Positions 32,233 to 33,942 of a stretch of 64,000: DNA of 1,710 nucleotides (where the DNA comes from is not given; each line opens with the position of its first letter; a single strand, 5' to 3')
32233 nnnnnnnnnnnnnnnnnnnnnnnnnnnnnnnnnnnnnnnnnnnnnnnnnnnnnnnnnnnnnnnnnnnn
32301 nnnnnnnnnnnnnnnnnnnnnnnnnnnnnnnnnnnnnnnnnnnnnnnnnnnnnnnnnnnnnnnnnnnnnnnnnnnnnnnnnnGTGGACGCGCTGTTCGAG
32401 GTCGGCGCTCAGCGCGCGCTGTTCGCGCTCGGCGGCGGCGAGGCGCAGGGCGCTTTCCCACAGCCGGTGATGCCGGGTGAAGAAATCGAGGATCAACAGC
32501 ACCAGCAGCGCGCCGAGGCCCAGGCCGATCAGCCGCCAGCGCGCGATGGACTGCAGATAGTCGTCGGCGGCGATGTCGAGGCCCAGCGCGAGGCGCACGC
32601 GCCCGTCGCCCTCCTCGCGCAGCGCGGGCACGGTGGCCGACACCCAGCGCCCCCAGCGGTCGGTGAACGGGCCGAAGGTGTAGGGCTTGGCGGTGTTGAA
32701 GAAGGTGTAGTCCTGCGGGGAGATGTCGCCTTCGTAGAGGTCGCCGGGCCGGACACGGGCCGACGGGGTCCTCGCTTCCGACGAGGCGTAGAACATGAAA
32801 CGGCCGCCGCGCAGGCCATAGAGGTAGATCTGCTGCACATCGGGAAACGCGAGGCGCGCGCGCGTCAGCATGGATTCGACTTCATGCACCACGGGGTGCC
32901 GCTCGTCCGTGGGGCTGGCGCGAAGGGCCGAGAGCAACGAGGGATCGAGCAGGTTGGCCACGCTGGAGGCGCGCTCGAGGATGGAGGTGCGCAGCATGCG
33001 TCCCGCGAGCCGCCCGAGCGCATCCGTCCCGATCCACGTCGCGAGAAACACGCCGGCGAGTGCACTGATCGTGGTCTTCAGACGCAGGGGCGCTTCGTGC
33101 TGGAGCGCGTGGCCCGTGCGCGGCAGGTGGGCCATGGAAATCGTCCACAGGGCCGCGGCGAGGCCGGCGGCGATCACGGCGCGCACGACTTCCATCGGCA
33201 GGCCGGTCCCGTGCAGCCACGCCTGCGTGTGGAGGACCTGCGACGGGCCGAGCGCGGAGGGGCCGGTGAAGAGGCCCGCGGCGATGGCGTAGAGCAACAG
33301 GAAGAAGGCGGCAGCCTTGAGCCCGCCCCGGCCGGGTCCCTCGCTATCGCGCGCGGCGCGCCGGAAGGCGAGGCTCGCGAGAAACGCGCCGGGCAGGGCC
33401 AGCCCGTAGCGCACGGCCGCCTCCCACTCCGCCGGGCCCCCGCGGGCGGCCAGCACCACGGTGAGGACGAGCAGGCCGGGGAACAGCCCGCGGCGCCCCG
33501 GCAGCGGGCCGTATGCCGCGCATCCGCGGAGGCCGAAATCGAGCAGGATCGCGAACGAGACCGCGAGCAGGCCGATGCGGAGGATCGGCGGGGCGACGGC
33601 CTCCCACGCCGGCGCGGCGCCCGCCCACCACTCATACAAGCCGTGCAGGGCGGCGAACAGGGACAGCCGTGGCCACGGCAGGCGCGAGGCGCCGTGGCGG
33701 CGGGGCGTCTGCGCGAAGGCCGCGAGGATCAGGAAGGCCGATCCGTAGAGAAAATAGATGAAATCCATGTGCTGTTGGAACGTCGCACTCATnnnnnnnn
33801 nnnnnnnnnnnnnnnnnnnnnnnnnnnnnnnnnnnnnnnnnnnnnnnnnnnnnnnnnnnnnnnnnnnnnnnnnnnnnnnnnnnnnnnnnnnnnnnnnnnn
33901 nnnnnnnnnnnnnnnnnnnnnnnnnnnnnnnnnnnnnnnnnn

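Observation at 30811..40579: Cluster of three large hybrid histidine kinases with an adjacent orphan PstS-like binding protein and no cognate response regulator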

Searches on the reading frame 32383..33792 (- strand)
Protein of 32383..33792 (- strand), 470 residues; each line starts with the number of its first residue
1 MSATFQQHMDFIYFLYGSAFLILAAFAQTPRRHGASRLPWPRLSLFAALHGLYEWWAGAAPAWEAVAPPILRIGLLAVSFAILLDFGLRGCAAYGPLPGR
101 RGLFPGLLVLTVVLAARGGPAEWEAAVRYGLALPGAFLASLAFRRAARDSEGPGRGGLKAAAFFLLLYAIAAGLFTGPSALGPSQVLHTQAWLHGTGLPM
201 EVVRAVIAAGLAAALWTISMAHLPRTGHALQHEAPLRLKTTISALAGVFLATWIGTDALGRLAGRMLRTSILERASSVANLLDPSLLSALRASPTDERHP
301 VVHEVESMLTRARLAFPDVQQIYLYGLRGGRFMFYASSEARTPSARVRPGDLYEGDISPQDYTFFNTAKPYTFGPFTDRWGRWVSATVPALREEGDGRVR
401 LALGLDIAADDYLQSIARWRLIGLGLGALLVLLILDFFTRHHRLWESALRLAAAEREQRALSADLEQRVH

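Call 29: search_solved_structures(query=window:32383-33792:-, max_evalue=10, show_alignments=2)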
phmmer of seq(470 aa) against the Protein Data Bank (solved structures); distinct sequences matched with E-value up to 10: 1.
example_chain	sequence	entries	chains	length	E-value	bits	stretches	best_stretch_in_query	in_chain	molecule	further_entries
5dl7_A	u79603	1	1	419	1.7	10.8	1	341-395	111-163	Porin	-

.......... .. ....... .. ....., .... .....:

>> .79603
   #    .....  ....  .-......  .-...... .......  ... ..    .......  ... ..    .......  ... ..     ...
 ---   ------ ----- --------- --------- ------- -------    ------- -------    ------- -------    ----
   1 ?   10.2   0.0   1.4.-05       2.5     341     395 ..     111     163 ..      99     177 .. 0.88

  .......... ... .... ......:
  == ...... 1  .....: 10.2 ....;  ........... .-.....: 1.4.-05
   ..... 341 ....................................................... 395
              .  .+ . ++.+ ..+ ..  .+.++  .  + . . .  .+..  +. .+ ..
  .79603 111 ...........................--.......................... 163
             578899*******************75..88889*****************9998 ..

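Call 39: find_homologous_proteins(query=window:32452-33792:-, max_evalue=0.001)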
Query seq(447 aa): 8000 candidates shared short words with the query, none scored E <= 0.001.

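Call 53: search_protein_families(library=pfam, proteins=[window:32413-33792:-], max_evalue=5)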
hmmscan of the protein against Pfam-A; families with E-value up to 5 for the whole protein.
window:32413-33792:- (460 aa): 1 family
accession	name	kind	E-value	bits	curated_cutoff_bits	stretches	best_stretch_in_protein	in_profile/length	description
PF10785.14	NADH-u_ox-rdase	-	3.6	8.7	25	0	204-251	28-74/87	NADH-ubiquinone oxidoreductase complex I, 21 kDa subunit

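Call 70: search_protein_representatives(protein=window:32383-33792:-)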
Query: 470 residues. Proteins with E-value up to 0.001 (for the whole library): 3727; up to 1e-10: 1627; up to 1e-30: 237. The best 150 are listed.
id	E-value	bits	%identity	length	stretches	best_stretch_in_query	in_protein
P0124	3.6e-97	342.8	43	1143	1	6-469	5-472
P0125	3.6e-73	263.6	37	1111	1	2-469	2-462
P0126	1.5e-72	261.6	37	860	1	3-469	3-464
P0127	4.6e-69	250.1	36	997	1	5-467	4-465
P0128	3.4e-62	227.4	37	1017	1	3-469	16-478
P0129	6.9e-57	209.9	33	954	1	6-466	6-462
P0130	2.9e-56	207.9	31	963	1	4-457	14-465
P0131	1.9e-54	201.8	33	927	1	4-461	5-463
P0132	3.2e-52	194.5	34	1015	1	5-457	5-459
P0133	4.4e-52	194.1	32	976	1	7-461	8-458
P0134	1.3e-51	192.5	34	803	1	4-447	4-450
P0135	5.6e-51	190.4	33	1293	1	5-460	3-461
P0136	1.8e-50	188.8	36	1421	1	4-439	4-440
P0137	2.0e-49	185.3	32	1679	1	4-461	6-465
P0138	4.2e-49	184.3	32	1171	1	5-457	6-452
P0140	5.3e-48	180.6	32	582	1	4-461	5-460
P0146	3.3e-46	174.7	30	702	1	2-465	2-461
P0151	6.0e-45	170.6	32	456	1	7-432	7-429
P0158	8.1e-44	166.8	32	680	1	1-445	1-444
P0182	4.8e-42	161.0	30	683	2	6-459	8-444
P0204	3.3e-40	154.9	27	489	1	3-450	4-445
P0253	4.7e-37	144.5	31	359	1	4-353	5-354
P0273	1.0e-35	140.1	34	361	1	1-328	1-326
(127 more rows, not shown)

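Call 71: search_protein_families(library=pfam, proteins=[P0124, P0130, P0140, P0146, P0151, P0204, P0253, P0273, P0158, P0182], max_evalue=0.01)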
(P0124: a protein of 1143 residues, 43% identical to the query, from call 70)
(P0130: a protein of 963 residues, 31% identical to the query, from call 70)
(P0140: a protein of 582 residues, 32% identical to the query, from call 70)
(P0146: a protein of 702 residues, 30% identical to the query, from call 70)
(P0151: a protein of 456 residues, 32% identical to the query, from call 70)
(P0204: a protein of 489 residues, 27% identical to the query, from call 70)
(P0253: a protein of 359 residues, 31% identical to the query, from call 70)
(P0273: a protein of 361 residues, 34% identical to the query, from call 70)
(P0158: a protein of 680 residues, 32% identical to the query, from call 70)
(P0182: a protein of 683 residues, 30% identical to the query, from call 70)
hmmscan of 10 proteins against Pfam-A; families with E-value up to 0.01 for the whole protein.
P0124 (1143 aa): 9 families
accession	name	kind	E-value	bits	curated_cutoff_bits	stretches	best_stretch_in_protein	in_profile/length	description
PF02518.31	HATPase_c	-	1.1e-26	93.9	26.4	1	861-976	3-110/111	Histidine kinase-, DNA gyrase B-, and HSP90-like ATPase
PF08447.18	PAS_3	-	1.9e-20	73.4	25.6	1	523-609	2-88/89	PAS fold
PF00072.30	Response_reg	-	9.8e-17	61.6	30.2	1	999-1114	1-110/111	Response regulator receiver domain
PF08448.16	PAS_4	-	8e-14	52.3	23.1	2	634-741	1-110/110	PAS fold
PF13188.13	PAS_8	-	1.5e-12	47.3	21.8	1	628-677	1-47/65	PAS domain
PF00989.32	PAS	-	8.3e-12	45.6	22.6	1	628-735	1-112/113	PAS fold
PF00512.31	HisKA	-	2.9e-08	34.1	26.9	1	758-818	5-64/66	His Kinase A (phospho-acceptor) domain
PF13426.13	PAS_9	-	5.2e-08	33.5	27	1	640-738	3-103/103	PAS domain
PF10090.15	HPTransfase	-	0.004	17.3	22.9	0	855-893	21-61/123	Histidine phosphotransferase C-terminal domain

P0130 (963 aa): 7 families
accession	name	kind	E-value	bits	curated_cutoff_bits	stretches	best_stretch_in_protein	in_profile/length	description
PF02518.31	HATPase_c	-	1.4e-23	83.9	26.4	1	703-823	2-109/111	Histidine kinase-, DNA gyrase B-, and HSP90-like ATPase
PF00072.30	Response_reg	-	7.1e-19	68.5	30.2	1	846-957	1-110/111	Response regulator receiver domain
PF08447.18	PAS_3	-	1.1e-15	58.1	25.6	1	487-574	2-89/89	PAS fold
PF00512.31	HisKA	-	2.5e-08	34.3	26.9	1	597-658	3-63/66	His Kinase A (phospho-acceptor) domain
PF00989.32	PAS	-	8.4e-06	26.2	22.6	1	478-576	15-112/113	PAS fold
PF08448.16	PAS_4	-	0.0024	18.5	23.1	1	522-581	51-109/110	PAS fold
PF13426.13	PAS_9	-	0.0049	17.6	27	0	522-579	44-103/103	PAS domain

P0140 (582 aa): 5 families
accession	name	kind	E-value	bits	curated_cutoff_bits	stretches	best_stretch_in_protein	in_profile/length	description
PF08448.16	PAS_4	-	9e-17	61.7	23.1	1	462-569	2-109/110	PAS fold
PF00989.32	PAS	-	9.1e-13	48.6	22.6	1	456-565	2-113/113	PAS fold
PF13426.13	PAS_9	-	2.1e-08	34.8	27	1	466-567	2-103/103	PAS domain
PF08447.18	PAS_3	-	3.7e-05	24.4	25.6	1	481-561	5-88/89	PAS fold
PF13188.13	PAS_8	-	0.0011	19.3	21.8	1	456-506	2-49/65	PAS domain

P0146 (702 aa): 3 families
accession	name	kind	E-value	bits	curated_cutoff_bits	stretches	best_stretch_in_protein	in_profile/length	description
PF02518.31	HATPase_c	-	5.4e-20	72.3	26.4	1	588-699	7-110/111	Histidine kinase-, DNA gyrase B-, and HSP90-like ATPase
PF00512.31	HisKA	-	5.9e-06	26.7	26.9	1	475-536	2-66/66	His Kinase A (phospho-acceptor) domain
PF13581.12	HATPase_c_2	-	0.00014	22.3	27.4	1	594-675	39-113/127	Histidine kinase-like ATPase domain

P0151 (456 aa): 0 families

P0204 (489 aa): 0 families

P0253 (359 aa): 0 families

P0273 (361 aa): 0 families

P0158 (680 aa): 2 families
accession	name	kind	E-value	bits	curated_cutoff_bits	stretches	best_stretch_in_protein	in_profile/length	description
PF02518.31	HATPase_c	-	1.9e-23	83.5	26.4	1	563-678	1-109/111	Histidine kinase-, DNA gyrase B-, and HSP90-like ATPase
PF00512.31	HisKA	-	5e-08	33.3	26.9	1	460-519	3-62/66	His Kinase A (phospho-acceptor) domain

P0182 (683 aa): 3 families
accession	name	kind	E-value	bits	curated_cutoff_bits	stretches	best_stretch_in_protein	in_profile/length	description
PF02518.31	HATPase_c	-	8.7e-31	107.1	26.4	1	569-681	2-110/111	Histidine kinase-, DNA gyrase B-, and HSP90-like ATPase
PF00512.31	HisKA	-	9.9e-16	58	26.9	1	454-522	1-66/66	His Kinase A (phospho-acceptor) domain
PF13581.12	HATPase_c_2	-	5.8e-06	26.8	27.4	1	573-671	32-120/127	Histidine kinase-like ATPase domain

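Call 86: predict_structure(alignment_id=A4)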
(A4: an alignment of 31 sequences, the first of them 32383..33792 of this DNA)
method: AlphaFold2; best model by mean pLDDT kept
length: 470 residues; sequences in the alignment: 31
mean_pLDDT: 91.8   pTM: 0.88
mean pLDDT of the five models: 91.8, 90.4, 89.9, 89.5, 88.9
residues with pLDDT >= 90: 355; 70-90: 97; 50-70: 18; < 50: 0
segments of 3 or more residues with pLDDT < 50: none
pLDDT, mean of each block of 10 residues (from residue 1): 89 97 93 76 97 94 80 95 96 89 82 84 94 97 95 93 98 95 94 96 98 93 71 82 96 97 97 98 96 94 96 94 94 89 78 83 95 91 95 93 96 94 97 95 88 90 90
secondary structure, 60 per line:
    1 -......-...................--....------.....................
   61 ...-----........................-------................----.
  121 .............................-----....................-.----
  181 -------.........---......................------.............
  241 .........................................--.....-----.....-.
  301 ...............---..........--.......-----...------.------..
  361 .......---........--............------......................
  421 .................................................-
elements in order: H2-7 H9-27 H30-33 H40-63 H69-92 H100-115 H120-149 H155-174 H189-196 H200-221 H228-281 H284-288 H294-298 H300-315 E319-328 E331-337 H359-367 E371-378 E381-392 E399-408 H409-469

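Call 88: fold_search(model_id=the predicted structure, library=pdb)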
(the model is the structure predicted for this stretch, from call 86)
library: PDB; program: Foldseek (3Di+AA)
matches with E <= 10: 468; with E <= 0.001: 1
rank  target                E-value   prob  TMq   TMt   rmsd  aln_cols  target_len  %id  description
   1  9a5d_A                3.9e-04  1.00  0.35  0.28   4.8       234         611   13  Integrative model of WALK-YYCH by crosslinking MS and deep learning (released 2024-09-18)
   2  6w3s_A                1.2e-03  1.00  0.24  0.40   5.8       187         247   13  Crystal structure of ligand-binding domain of Campylobacter jejuni chemoreceptor Tlp3 in complex with L-leucine (released 2020-05-20)
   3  6w3x_A                1.9e-03  1.00  0.25  0.43   5.9       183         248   12  Crystal structure of ligand-binding domain of Campylobacter jejuni chemoreceptor Tlp3 in complex with L-valine (released 2020-05-20)
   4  6w3r_A                1.9e-03  1.00  0.24  0.43   6.0       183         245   13  Crystal structure of ligand-binding domain of Campylobacter jejuni chemoreceptor Tlp3 in complex with 3-methylisoleuci (released 2020-05-20)
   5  4xmr_A                2.0e-03  1.00  0.24  0.42   5.9       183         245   12  Crystal structure of the sensory domain of the Campylobacter jejuni chemoreceptor Tlp3 (CcmL) with isoleucine bound. (released 2015-11-04)
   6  4xmq_A                2.3e-03  1.00  0.24  0.42   6.0       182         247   13  Crystal structure of the sensory domain of the Campylobacter jejuni chemoreceptor Tlp3 (CcmL) (released 2015-11-04)
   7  6w3o_A                2.5e-03  1.00  0.24  0.43   5.9       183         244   12  Crystal structure of ligand-binding domain of Campylobacter jejuni chemoreceptor Tlp3 in complex with 4-methylisoleuci (released 2020-05-20)
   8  4xmq_B                2.8e-03  1.00  0.22  0.36   5.9       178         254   15  Crystal structure of the sensory domain of the Campylobacter jejuni chemoreceptor Tlp3 (CcmL) (released 2015-11-04)
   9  4xmr_B                3.4e-03  1.00  0.25  0.42   4.9       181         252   14  Crystal structure of the sensory domain of the Campylobacter jejuni chemoreceptor Tlp3 (CcmL) with isoleucine bound. (released 2015-11-04)
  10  6w3p_A                3.9e-03  1.00  0.24  0.43   5.9       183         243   12  Crystal structure of ligand-binding domain of Campylobacter jejuni chemoreceptor Tlp3 in complex with beta-methylnorle (released 2020-05-20)
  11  4jgo_B                4.6e-03  1.00  0.27  0.55   4.3       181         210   15  The crystal structure of sporulation kinase d sensor domain from Bacillus subtilis subsp. (released 2013-05-15)
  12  6w3r_B                4.6e-03  1.00  0.24  0.40   5.4       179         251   16  Crystal structure of ligand-binding domain of Campylobacter jejuni chemoreceptor Tlp3 in complex with 3-methylisoleuci (released 2020-05-20)
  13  4jgq_B                5.8e-03  1.00  0.25  0.51   4.9       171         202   18  The crystal structure of sporulation kinase D mutant sensor domain, r131a, from Bacillus subtilis subsp in co-crystall (released 2013-05-15)
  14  6f9g_A                6.6e-03  1.00  0.18  0.29  11.0       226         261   15  Ligand binding domain of P. putida KT2440 polyamine chemorecpetors McpU in complex putrescine. (released 2018-03-28)
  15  4jgr_B                9.0e-03  1.00  0.25  0.50   4.9       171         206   18  The crystal structure of sporulation kinase D mutant sensor domain, R131A, from Bacillus subtilis subsp at 2.4A resolu (released 2013-05-15)
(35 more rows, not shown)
